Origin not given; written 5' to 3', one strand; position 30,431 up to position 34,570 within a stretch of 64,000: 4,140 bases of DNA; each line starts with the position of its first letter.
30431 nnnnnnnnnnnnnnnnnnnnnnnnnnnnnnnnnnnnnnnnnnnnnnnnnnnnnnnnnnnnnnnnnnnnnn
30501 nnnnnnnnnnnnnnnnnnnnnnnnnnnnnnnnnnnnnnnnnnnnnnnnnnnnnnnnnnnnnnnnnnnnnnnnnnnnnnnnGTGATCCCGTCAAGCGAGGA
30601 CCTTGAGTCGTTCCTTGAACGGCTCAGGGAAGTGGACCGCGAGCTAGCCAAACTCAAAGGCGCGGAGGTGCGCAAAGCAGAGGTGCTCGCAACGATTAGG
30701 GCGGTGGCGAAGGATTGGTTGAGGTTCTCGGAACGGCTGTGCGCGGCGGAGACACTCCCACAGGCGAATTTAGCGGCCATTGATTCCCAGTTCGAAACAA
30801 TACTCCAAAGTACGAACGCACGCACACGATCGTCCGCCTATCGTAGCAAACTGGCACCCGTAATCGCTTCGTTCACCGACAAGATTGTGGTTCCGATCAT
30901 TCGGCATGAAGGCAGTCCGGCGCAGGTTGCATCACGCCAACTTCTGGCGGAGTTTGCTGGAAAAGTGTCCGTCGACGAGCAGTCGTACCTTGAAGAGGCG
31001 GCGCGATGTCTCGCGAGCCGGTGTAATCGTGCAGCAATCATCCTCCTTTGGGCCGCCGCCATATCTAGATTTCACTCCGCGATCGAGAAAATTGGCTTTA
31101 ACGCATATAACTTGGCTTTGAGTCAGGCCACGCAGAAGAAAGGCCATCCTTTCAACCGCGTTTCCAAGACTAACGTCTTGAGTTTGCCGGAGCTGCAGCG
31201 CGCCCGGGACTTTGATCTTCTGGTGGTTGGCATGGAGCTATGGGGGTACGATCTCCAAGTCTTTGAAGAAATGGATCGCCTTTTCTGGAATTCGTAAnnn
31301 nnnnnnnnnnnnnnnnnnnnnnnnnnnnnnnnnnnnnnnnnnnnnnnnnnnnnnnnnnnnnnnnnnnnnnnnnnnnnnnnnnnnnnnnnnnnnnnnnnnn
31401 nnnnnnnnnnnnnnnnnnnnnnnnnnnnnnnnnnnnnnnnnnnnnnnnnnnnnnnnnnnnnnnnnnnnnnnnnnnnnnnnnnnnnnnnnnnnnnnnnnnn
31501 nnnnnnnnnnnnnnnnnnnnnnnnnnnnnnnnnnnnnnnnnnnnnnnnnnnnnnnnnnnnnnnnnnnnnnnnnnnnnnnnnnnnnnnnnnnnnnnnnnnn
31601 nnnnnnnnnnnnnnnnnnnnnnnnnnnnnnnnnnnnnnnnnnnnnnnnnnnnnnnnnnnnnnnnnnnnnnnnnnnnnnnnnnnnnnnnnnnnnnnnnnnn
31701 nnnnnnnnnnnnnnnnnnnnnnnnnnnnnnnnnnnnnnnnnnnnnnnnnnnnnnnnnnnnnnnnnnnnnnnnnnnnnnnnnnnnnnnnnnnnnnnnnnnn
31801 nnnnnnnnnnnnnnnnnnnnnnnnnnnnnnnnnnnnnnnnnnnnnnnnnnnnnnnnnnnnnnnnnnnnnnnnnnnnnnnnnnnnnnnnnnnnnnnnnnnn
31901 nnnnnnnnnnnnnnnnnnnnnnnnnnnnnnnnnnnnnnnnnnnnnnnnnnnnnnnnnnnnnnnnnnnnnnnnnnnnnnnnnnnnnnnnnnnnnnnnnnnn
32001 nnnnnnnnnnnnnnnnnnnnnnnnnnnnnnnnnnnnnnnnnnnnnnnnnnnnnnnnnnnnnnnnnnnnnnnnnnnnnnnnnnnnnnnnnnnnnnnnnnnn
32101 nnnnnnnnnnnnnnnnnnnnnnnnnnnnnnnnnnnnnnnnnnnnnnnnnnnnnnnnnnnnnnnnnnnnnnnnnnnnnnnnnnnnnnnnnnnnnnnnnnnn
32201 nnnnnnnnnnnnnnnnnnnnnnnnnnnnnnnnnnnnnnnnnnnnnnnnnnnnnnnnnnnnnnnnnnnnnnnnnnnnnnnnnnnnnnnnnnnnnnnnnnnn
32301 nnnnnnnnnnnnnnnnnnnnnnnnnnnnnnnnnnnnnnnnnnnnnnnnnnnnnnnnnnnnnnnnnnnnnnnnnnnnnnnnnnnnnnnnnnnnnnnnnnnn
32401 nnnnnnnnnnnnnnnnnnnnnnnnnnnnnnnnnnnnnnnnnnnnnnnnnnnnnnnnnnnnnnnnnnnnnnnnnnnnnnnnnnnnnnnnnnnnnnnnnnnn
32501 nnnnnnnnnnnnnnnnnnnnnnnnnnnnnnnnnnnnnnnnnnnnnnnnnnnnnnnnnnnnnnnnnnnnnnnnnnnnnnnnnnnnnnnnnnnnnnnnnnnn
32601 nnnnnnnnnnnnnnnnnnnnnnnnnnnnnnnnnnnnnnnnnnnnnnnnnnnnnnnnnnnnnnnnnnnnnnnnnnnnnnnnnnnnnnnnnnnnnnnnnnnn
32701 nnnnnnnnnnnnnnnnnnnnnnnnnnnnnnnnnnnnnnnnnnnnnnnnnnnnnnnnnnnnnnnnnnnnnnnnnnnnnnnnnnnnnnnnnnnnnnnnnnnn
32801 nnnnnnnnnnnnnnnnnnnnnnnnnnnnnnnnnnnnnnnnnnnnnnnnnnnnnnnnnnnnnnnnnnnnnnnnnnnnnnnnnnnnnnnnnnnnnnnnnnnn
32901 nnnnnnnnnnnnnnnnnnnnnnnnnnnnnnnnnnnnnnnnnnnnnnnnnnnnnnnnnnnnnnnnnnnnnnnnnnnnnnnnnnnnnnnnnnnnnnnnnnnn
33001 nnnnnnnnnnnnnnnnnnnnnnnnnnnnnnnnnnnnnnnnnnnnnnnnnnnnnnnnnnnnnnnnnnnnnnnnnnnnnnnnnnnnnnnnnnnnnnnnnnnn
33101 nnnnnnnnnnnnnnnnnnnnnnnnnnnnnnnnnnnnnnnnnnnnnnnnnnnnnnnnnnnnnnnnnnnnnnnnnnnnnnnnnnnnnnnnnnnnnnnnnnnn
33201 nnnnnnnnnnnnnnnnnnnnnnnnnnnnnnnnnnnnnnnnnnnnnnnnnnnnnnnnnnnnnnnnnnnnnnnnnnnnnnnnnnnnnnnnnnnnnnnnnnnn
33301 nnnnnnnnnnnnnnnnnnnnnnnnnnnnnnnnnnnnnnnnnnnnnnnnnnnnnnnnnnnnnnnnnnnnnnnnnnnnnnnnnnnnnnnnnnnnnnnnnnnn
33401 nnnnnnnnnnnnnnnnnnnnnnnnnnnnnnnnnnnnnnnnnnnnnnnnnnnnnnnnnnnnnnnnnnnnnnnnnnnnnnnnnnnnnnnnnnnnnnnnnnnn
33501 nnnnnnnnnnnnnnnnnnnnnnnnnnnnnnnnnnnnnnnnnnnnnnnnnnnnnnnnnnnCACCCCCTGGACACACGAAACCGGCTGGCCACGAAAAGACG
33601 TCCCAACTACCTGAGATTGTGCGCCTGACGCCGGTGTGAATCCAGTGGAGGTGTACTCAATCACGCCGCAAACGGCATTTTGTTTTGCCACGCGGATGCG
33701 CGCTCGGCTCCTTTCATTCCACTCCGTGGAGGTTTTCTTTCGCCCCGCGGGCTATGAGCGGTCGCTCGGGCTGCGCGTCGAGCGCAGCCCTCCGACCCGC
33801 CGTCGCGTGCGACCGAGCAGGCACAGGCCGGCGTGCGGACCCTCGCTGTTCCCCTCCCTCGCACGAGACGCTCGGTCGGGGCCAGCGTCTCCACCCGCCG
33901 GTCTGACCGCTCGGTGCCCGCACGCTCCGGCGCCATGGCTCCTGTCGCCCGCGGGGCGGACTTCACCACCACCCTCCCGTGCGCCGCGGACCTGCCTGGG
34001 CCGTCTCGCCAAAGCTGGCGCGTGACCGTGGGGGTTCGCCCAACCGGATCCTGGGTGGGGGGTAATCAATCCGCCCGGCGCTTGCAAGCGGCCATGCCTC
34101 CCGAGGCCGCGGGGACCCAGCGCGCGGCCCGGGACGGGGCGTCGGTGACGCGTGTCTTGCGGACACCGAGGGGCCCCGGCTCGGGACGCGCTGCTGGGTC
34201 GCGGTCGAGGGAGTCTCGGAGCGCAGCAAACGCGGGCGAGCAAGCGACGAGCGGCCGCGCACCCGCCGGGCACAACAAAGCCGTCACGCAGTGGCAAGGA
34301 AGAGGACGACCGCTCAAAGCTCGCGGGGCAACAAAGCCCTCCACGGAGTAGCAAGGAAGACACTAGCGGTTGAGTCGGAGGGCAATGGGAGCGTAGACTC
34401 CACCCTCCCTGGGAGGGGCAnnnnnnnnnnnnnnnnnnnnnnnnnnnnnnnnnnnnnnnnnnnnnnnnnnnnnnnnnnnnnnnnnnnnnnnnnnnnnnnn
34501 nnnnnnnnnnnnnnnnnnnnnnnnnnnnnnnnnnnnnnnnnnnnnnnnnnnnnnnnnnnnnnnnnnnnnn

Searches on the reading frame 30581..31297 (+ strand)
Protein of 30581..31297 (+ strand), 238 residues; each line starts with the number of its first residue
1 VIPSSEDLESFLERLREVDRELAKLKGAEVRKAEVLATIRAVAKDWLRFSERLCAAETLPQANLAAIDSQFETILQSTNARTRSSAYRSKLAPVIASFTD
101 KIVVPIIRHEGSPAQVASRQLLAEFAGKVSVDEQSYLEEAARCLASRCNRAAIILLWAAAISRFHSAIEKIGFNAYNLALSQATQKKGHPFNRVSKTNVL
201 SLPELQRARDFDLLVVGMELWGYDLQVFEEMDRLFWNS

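Call 41: search_protein_families(library=pfam, proteins=[window:30581-31297:+], max_evalue=0.01)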
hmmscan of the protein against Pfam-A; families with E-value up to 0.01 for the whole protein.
window:30581-31297:+ (238 aa): 0 families
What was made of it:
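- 29470..32801 (.): Low-GC island (GC 0.59, against 0.68 for the window) lying between copy B (+) and a weak relic leader (-). This is variable cargo. Its ORFs have no Pfam hit (call 41).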

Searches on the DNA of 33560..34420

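Call 28: search_rna_families(source=window, start=33560, end=34420, threshold=evalue, max_evalue=10)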
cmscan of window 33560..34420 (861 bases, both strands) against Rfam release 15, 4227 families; matches with E-value up to 10: 1.
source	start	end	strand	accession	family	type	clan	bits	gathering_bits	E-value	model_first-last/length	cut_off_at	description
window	33945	33967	-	RF01356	CRISPR-DR28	Gene; CRISPR;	-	18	35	2.9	1-24/24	no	CRISPR RNA direct repeat element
